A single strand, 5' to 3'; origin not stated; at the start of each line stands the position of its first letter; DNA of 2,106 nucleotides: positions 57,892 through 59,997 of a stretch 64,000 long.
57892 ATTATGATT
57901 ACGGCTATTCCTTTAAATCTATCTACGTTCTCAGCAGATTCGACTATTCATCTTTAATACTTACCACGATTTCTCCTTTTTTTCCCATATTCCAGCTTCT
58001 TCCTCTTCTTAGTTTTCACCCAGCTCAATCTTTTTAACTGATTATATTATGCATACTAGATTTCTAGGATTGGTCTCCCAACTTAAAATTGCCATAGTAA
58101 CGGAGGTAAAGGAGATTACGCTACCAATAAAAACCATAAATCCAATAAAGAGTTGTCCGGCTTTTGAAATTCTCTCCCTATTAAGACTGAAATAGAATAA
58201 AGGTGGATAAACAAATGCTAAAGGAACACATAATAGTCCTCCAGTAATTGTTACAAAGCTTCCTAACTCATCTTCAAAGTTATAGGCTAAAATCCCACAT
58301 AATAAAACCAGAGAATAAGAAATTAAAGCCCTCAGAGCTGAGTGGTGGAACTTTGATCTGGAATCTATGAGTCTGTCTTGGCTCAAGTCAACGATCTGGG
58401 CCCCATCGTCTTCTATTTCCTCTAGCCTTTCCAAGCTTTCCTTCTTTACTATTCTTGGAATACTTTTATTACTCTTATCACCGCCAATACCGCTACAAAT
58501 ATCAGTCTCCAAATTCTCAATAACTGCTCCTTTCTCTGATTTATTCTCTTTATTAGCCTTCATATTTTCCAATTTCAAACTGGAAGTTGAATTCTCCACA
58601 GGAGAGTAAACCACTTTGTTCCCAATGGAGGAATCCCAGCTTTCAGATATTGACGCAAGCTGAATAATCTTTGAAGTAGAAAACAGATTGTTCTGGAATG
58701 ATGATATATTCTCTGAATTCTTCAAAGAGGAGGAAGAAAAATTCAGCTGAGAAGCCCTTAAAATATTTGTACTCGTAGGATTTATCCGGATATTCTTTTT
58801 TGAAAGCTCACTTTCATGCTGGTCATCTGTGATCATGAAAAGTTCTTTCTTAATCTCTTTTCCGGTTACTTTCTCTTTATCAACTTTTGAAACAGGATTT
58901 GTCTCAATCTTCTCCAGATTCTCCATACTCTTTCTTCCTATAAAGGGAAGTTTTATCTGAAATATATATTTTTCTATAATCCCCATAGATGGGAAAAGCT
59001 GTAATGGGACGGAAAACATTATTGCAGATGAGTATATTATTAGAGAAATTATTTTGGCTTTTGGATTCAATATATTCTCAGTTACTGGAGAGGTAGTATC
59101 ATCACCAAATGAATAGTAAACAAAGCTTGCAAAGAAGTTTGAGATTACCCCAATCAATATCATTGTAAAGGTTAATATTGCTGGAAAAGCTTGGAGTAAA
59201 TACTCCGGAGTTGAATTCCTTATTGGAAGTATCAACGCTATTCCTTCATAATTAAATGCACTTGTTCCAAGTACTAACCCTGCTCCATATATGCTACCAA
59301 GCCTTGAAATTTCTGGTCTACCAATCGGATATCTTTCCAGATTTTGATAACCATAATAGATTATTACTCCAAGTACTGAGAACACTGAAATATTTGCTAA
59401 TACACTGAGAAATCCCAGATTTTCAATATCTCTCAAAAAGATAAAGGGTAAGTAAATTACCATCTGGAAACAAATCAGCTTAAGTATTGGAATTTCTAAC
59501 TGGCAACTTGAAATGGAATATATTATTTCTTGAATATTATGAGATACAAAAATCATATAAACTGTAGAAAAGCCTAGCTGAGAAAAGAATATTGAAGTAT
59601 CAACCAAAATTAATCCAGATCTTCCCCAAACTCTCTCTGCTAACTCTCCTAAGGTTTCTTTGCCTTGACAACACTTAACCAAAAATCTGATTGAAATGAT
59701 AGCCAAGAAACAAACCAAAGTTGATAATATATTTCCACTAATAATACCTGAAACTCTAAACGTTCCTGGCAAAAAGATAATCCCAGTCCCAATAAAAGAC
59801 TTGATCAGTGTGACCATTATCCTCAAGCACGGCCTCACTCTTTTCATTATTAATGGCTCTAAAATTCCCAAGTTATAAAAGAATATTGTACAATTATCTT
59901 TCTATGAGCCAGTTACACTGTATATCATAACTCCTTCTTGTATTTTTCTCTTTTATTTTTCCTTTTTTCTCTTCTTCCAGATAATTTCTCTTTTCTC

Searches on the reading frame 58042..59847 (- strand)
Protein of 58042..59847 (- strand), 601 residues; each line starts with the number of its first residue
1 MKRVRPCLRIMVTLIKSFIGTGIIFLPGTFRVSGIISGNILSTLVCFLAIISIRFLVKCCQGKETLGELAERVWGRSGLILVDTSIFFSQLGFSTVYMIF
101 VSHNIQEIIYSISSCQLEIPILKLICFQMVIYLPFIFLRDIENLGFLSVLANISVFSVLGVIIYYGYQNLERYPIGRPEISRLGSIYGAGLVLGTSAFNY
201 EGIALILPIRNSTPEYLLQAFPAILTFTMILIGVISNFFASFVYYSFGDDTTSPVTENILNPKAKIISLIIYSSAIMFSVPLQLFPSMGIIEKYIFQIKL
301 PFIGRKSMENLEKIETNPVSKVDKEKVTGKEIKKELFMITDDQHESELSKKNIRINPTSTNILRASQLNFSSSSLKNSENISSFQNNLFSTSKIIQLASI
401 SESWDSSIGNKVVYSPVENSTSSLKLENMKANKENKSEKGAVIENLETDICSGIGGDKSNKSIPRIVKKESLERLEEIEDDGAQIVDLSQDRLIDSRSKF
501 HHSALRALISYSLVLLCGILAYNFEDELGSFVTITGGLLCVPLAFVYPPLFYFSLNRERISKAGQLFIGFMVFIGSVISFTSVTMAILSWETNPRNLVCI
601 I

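Call 15: find_encoding_contigs(protein=window:58042-59847:-, flank=10000, max_places=2)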
Protein window:58042-59847:- (601 aa): 24 contigs read that carry it; 2 places shown.
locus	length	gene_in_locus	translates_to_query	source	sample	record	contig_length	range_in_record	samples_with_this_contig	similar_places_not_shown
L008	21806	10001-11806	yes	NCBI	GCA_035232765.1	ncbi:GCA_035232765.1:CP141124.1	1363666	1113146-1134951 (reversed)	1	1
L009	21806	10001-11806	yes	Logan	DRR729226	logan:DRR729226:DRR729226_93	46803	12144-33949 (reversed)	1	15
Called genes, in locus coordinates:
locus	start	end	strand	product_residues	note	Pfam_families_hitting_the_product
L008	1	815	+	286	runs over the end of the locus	PF00069:Pkinase, PF07714:PK_Tyr_Ser-Thr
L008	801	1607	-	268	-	PF02114:Phosducin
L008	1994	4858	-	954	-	PF00924:MS_channel_2nd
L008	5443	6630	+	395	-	-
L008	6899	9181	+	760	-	PF07691:PA14, PF00754:F5_F8_type_C (faint)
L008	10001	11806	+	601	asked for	PF01490:Aa_trans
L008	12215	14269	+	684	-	-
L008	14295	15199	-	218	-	-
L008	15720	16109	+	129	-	PF01192:RNA_pol_Rpb6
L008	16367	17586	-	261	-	PF08071:RS4NT, PF01479:S4 (weak), PF00900:Ribosomal_S4e, PF00467:KOW (faint), PF16121:40S_S4_C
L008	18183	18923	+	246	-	-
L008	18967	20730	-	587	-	PF00996:GDI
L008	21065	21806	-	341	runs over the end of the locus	PF00240:ubiquitin, PF10302:Dsc3_N (weak), PF11976:Rad60-SLD, PF13881:Rad60-SLD_2 (weak), PF09288:UBA_3 (faint), PF00627:UBA, PF09280:XPC-binding, PF00627:UBA, +1 more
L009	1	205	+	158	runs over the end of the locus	PF00069:Pkinase, PF07714:PK_Tyr_Ser-Thr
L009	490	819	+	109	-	PF00069:Pkinase (weak)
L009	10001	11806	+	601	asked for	PF01490:Aa_trans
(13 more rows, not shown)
